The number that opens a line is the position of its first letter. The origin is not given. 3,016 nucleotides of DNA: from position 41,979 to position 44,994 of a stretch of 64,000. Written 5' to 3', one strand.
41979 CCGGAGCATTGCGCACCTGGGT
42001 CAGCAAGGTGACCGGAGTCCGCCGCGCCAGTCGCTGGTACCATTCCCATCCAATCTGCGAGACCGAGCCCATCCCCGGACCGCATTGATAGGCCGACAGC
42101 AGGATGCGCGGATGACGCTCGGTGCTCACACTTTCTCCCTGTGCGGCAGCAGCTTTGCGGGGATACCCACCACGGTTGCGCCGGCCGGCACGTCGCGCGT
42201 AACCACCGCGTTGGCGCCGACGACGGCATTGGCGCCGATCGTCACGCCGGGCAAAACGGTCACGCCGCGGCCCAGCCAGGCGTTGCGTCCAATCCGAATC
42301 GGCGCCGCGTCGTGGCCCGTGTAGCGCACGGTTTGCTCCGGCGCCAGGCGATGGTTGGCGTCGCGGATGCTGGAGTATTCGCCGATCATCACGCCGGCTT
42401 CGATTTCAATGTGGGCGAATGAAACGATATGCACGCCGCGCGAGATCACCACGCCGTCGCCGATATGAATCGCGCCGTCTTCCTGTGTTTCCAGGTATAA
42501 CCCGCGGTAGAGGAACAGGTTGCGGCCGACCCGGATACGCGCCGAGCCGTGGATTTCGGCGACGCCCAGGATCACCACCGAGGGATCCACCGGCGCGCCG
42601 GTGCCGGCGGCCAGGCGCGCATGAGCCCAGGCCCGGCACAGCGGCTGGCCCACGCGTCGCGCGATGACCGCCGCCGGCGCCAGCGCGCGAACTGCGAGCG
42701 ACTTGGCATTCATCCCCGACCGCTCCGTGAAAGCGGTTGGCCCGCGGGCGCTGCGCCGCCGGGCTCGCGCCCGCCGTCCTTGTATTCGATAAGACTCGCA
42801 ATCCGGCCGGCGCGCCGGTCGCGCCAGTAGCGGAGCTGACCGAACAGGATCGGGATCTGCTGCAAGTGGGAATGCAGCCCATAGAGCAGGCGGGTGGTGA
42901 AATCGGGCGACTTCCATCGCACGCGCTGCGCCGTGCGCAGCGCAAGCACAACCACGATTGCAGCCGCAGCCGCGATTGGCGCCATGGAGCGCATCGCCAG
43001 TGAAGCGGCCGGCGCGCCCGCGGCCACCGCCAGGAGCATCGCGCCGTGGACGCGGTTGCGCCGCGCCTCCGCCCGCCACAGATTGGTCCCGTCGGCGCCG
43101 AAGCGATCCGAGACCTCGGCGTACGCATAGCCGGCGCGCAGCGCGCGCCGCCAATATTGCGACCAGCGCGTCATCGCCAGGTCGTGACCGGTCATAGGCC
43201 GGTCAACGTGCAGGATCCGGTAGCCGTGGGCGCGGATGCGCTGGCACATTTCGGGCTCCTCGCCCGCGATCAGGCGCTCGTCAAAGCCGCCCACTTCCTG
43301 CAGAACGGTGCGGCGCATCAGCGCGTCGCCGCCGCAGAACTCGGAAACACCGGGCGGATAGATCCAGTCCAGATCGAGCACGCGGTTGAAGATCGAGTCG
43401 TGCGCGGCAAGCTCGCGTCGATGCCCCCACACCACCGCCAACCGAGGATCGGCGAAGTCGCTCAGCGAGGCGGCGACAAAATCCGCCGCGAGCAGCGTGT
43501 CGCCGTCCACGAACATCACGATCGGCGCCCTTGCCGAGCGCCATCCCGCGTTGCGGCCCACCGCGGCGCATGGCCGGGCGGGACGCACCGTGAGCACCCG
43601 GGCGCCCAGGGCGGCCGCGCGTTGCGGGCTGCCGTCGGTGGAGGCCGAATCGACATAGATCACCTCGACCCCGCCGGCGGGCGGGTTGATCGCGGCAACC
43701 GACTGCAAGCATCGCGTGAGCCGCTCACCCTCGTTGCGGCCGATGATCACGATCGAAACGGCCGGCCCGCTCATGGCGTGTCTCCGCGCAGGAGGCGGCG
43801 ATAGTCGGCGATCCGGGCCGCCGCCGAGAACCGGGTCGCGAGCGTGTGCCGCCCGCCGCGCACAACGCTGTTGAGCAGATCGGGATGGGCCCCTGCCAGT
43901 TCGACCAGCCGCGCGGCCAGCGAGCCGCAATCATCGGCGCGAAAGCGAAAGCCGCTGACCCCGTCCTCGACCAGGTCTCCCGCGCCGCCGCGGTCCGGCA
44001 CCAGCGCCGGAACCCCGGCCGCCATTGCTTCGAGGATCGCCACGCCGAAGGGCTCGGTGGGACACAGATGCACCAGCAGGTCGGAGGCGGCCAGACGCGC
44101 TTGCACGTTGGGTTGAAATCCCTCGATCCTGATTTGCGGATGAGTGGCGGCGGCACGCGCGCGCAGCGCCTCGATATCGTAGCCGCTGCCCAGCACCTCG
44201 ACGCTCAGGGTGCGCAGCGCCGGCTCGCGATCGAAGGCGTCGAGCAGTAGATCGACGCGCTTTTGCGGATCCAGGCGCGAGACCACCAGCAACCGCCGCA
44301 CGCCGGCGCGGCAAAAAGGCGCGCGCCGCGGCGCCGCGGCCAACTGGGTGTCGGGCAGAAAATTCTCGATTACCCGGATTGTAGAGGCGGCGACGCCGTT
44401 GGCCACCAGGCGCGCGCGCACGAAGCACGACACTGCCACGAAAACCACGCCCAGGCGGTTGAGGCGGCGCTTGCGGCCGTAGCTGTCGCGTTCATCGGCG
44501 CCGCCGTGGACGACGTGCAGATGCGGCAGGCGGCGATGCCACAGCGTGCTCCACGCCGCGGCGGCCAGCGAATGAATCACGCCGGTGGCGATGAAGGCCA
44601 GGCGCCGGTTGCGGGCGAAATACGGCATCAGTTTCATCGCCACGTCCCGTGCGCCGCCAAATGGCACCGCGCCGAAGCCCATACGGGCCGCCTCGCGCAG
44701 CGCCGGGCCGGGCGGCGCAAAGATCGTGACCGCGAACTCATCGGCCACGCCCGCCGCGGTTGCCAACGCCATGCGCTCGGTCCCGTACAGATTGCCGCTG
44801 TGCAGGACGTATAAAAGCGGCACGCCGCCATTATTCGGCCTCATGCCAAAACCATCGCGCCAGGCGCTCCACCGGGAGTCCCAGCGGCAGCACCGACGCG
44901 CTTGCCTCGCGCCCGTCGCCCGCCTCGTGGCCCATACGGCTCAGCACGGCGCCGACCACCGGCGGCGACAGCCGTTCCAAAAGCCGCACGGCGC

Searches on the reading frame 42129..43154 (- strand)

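Call 9: search_protein_families(library=pfam, proteins=[window:42129-43154:-], max_evalue=0.001)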
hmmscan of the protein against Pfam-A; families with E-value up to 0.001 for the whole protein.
window:42129-43154:- (342 aa): 2 families
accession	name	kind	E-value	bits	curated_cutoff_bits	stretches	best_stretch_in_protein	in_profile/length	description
PF00132.30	Hexapep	-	1.1e-12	47.5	27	1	286-320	2-36/36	Bacterial transferase hexapeptide (six repeats)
PF14602.12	Hexapep_2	-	1.1e-08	35.1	27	1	285-320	1-34/34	Hexapeptide repeat of succinyl-transferase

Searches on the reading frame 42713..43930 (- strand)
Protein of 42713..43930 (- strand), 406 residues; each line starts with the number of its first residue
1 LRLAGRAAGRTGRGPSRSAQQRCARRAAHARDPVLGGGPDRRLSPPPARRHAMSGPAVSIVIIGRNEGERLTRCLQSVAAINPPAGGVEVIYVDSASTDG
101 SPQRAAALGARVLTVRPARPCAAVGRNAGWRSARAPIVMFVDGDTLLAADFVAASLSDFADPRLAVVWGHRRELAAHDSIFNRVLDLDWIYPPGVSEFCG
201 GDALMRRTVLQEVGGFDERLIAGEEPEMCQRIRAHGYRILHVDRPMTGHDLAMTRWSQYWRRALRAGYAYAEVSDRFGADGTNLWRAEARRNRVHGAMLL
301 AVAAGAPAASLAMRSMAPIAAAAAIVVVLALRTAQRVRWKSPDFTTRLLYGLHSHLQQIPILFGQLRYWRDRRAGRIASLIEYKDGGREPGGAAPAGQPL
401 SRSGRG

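Call 9: search_protein_families(library=pfam, proteins=[window:42713-43930:-], max_evalue=0.001)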
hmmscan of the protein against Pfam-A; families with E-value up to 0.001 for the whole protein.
window:42713-43930:- (406 aa): 6 families
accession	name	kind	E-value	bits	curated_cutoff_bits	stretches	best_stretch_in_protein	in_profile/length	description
PF00535.33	Glycos_transf_2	-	1e-15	58.5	23.3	1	59-177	1-121/168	Glycosyl transferase family 2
PF13632.12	Glyco_trans_2_3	-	5.3e-14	52.9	27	1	137-329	1-193/198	Glycosyl transferase family group 2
PF13641.12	Glyco_tranf_2_3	-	3.1e-11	44.2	27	1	56-268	1-229/230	Glycosyltransferase like family 2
PF13506.12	Glyco_transf_21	-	2.7e-07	30.7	21.7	1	128-265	24-171/174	Glycosyl transferase family 21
PF10111.15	Glyco_tranf_2_2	-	5.7e-06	26.5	27.3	0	201-234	166-201/276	Glycosyltransferase like family 2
PF02709.20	Glyco_transf_7C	-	0.00026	21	23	1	191-244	12-67/78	N-terminal domain of galactosyltransferase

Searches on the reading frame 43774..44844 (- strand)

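Call 10: search_protein_families(library=pfam, proteins=[window:43774-44844:-], max_evalue=0.001)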
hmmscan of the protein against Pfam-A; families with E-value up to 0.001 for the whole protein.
window:43774-44844:- (357 aa): 5 families
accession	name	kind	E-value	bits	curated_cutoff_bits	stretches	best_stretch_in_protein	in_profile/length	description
PF13692.12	Glyco_trans_1_4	-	6.9e-22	78.7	27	1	184-316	3-139/142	Glycosyl transferases group 1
PF00534.26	Glycos_transf_1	-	8.4e-22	77.9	26.4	1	184-314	17-153/172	Glycosyl transferases group 1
PF20706.3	GT4-conflict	-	3.6e-10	39.8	26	1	162-299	177-327/385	Family 4 Glycosyltransferase in conflict systems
PF13439.12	Glyco_transf_4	-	6e-09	36.6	28.5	1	21-162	3-165/170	Glycosyltransferase Family 4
PF13524.12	Glyco_trans_1_2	-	8.8e-05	22.9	25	1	214-348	16-142/144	Glycosyl transferase-like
